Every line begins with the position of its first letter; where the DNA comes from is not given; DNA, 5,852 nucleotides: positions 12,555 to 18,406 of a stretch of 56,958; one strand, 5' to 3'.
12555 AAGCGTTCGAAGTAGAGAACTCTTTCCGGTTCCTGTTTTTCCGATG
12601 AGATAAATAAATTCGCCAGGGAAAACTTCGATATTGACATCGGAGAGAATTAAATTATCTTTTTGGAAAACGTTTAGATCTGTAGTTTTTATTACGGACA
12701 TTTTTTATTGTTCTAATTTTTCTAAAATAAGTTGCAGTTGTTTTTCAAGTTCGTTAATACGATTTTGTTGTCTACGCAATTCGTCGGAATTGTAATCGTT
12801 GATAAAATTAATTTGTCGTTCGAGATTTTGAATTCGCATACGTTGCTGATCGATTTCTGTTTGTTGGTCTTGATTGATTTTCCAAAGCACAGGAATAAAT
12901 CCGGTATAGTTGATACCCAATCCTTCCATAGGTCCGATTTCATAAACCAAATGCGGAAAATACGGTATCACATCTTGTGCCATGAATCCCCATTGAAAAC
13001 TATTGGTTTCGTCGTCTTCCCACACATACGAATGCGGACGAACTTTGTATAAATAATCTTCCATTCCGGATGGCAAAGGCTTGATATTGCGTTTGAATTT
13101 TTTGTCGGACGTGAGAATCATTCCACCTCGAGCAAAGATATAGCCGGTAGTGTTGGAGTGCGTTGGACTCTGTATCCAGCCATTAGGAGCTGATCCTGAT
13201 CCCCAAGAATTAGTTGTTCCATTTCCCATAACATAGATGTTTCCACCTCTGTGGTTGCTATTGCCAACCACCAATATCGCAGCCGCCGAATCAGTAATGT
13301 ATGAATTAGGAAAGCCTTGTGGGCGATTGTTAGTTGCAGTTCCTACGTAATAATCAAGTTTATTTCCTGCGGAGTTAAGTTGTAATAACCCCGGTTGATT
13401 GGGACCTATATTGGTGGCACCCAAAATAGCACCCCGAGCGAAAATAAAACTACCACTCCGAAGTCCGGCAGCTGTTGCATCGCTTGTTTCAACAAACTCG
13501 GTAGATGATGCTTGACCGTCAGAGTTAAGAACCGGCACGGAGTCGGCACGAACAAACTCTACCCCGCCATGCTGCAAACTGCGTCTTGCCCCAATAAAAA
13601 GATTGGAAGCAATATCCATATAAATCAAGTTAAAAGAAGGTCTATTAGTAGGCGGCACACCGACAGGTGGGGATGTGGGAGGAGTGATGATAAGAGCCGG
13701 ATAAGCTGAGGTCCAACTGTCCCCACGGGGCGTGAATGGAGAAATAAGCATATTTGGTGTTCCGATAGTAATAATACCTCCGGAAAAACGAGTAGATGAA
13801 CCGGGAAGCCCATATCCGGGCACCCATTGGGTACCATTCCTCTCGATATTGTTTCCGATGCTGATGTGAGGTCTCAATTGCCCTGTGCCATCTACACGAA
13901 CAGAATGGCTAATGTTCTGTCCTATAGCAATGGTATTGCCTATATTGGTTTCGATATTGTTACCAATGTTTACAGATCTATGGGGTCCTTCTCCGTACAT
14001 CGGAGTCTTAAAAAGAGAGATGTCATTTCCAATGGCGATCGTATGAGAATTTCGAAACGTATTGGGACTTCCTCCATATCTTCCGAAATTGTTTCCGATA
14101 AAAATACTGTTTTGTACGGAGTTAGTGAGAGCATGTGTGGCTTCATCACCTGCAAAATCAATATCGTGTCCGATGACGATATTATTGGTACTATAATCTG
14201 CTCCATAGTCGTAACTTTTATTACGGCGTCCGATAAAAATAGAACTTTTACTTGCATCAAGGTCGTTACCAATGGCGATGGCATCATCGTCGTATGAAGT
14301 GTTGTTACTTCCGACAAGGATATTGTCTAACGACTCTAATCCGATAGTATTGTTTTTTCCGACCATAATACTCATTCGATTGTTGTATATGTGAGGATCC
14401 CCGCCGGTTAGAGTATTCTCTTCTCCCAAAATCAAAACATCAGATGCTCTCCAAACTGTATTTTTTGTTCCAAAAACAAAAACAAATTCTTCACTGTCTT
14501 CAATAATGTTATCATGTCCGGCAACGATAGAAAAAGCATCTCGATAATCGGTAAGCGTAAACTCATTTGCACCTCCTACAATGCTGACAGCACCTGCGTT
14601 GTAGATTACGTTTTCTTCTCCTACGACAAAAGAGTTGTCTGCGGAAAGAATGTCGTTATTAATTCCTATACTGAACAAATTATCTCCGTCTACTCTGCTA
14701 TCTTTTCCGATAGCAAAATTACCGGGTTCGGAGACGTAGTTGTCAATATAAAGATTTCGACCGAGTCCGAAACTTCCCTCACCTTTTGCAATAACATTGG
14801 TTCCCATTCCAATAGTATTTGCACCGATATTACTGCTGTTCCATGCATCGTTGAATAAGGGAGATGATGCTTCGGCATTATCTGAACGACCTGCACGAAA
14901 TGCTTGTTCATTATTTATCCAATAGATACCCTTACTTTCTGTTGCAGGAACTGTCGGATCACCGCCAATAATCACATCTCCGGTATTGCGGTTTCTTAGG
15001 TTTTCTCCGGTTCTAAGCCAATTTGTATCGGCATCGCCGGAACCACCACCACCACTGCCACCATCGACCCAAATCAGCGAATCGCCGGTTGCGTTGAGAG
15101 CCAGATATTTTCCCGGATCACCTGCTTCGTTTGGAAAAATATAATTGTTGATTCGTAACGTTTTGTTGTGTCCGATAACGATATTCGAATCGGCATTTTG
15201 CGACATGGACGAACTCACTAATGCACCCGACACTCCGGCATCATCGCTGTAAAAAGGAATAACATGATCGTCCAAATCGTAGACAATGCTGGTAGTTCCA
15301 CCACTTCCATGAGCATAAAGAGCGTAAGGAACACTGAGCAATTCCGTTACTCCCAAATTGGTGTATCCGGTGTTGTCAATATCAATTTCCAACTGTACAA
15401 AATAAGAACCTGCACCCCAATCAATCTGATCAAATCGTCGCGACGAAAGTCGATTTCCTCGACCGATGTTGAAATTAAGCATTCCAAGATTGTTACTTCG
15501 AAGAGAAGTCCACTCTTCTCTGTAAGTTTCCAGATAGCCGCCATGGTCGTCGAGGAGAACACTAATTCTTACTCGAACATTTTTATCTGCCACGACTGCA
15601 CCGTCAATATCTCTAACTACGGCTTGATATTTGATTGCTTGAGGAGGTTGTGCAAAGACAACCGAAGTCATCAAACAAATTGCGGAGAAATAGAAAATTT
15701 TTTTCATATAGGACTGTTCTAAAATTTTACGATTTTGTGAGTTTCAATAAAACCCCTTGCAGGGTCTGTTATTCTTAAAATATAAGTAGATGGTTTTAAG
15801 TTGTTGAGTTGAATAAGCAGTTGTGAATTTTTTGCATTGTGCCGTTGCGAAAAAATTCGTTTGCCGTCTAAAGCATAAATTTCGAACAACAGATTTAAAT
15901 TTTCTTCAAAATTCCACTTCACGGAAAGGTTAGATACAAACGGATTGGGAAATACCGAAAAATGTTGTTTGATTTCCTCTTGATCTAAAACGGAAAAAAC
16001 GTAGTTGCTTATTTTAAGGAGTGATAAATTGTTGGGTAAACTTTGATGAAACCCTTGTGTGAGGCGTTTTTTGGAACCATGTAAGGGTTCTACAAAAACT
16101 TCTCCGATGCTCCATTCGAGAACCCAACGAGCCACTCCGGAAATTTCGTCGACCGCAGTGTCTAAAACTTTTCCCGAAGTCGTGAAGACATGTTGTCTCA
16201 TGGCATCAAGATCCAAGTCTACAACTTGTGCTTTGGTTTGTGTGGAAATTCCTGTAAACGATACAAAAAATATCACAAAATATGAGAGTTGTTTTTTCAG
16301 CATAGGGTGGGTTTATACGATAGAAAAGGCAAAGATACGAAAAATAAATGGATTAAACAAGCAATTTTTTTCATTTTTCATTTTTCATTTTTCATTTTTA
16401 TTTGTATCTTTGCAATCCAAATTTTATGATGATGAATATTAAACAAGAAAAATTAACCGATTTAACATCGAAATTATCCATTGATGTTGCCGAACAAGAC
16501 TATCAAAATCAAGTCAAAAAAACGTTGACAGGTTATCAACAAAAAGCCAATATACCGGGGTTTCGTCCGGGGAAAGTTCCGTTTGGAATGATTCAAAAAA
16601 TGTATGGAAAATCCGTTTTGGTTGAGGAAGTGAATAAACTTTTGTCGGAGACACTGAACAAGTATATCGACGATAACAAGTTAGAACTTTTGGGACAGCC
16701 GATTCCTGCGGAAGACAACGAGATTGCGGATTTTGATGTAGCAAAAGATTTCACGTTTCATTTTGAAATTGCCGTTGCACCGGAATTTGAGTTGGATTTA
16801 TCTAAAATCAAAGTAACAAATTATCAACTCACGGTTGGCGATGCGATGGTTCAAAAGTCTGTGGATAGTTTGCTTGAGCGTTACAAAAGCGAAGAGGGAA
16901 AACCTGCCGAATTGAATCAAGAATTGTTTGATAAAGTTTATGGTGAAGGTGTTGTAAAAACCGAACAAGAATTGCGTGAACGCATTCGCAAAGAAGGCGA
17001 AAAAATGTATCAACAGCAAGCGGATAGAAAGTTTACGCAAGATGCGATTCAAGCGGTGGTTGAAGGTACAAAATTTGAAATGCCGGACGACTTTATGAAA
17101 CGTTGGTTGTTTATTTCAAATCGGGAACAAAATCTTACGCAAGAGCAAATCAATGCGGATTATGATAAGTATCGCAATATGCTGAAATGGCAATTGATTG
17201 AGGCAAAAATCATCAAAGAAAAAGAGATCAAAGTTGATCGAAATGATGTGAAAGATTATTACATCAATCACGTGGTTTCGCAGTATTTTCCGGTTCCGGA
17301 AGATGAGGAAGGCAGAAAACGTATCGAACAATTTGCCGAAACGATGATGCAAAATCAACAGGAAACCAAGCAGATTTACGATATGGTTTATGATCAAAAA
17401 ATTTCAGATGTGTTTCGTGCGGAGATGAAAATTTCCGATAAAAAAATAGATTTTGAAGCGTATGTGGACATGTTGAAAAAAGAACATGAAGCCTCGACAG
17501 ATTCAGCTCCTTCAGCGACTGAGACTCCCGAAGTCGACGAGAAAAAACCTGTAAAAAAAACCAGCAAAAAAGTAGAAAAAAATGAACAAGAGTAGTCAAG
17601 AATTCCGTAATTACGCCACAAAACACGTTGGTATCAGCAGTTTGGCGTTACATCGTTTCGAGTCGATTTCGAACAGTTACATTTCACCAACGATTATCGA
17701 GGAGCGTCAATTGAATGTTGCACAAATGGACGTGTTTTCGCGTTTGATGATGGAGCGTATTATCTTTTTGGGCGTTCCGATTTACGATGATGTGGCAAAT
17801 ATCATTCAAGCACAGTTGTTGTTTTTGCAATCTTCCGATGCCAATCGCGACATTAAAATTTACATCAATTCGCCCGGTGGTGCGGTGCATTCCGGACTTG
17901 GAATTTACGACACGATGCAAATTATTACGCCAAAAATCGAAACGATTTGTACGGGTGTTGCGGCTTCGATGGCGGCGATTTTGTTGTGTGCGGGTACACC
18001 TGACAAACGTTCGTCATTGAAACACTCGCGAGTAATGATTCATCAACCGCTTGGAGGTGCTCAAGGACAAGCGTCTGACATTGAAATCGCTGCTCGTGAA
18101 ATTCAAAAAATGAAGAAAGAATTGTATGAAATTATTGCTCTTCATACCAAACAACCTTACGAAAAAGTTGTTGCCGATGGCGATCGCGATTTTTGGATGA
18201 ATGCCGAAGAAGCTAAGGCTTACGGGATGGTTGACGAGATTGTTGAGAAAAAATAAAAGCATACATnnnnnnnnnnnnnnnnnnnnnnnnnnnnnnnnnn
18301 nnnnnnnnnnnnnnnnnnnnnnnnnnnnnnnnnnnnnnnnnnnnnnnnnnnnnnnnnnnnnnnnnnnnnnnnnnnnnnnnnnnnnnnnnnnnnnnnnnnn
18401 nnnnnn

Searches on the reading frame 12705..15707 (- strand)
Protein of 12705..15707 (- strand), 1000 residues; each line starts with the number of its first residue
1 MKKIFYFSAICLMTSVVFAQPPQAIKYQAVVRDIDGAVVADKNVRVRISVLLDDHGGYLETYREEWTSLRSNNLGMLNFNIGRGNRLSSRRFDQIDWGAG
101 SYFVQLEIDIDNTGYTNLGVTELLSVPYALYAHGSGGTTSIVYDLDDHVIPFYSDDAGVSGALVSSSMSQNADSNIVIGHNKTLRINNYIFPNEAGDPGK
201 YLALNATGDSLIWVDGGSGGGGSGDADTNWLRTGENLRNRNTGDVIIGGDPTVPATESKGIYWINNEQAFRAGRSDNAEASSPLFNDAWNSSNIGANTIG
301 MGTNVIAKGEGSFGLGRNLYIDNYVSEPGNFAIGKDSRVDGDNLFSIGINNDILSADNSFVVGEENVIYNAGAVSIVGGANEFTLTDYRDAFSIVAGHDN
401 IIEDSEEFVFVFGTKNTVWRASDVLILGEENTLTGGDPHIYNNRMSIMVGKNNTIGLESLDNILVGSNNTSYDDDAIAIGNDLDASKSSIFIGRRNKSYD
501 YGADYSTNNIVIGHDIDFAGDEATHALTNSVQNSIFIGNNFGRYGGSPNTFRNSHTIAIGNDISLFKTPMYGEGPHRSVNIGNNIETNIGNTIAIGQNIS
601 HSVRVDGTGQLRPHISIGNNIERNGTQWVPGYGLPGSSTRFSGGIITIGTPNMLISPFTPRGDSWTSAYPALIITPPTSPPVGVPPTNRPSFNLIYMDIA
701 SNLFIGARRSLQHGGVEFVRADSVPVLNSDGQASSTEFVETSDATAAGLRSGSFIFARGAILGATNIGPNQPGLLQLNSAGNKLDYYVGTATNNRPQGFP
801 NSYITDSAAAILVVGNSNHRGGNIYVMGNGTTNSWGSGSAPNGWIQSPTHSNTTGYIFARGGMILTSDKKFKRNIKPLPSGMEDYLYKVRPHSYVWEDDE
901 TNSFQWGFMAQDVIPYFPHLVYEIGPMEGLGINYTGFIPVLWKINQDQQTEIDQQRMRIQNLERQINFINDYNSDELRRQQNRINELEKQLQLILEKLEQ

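Call 102: search_protein_families(library=pfam, proteins=[window:12705-15707:-], max_evalue=0.00001)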
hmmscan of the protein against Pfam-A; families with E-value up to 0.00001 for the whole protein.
window:12705-15707:- (1000 aa): 1 family
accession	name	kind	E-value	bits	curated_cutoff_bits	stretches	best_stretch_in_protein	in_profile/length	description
PF13884.11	Peptidase_S74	-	4.1e-10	40.2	22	1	867-922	1-58/58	Chaperone of endosialidase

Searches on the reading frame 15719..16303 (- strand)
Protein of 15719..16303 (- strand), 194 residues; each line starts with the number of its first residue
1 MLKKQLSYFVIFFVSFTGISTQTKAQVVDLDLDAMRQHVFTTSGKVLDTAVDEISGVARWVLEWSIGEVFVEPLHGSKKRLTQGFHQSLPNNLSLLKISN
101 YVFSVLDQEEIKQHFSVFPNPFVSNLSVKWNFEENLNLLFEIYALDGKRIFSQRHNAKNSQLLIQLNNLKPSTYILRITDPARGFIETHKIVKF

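Call 102: search_protein_families(library=pfam, proteins=[window:15719-16303:-], max_evalue=0.00001)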
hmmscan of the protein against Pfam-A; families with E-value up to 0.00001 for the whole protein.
window:15719-16303:- (194 aa): 1 family
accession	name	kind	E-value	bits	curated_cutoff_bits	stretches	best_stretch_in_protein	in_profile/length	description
PF18962.6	Por_Secre_tail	-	9e-09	36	27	1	117-183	1-67/75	Secretion system C-terminal sorting domain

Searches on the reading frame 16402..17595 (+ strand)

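Call 103: search_protein_families(library=pfam, proteins=[window:16402-17595:+], max_evalue=0.00001)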
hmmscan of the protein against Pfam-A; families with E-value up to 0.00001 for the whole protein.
window:16402-17595:+ (397 aa): 2 families
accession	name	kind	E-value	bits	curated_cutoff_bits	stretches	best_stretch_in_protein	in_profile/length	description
PF05697.18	Trigger_N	-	6.1e-39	134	22.2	1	11-156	1-143/144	Bacterial trigger factor protein (TF)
PF05698.19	Trigger_C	-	9.6e-06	26.2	22.7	0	189-296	3-128/162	Bacterial trigger factor protein (TF) C-terminus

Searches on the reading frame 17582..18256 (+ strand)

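Call 103: search_protein_families(library=pfam, proteins=[window:17582-18256:+], max_evalue=0.00001)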
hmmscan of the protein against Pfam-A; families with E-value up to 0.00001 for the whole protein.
window:17582-18256:+ (224 aa): 1 family
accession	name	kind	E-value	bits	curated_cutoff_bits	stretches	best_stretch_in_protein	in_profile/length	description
PF00574.28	CLP_protease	-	1.3e-76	256.9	20.2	1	48-223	6-181/182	Clp protease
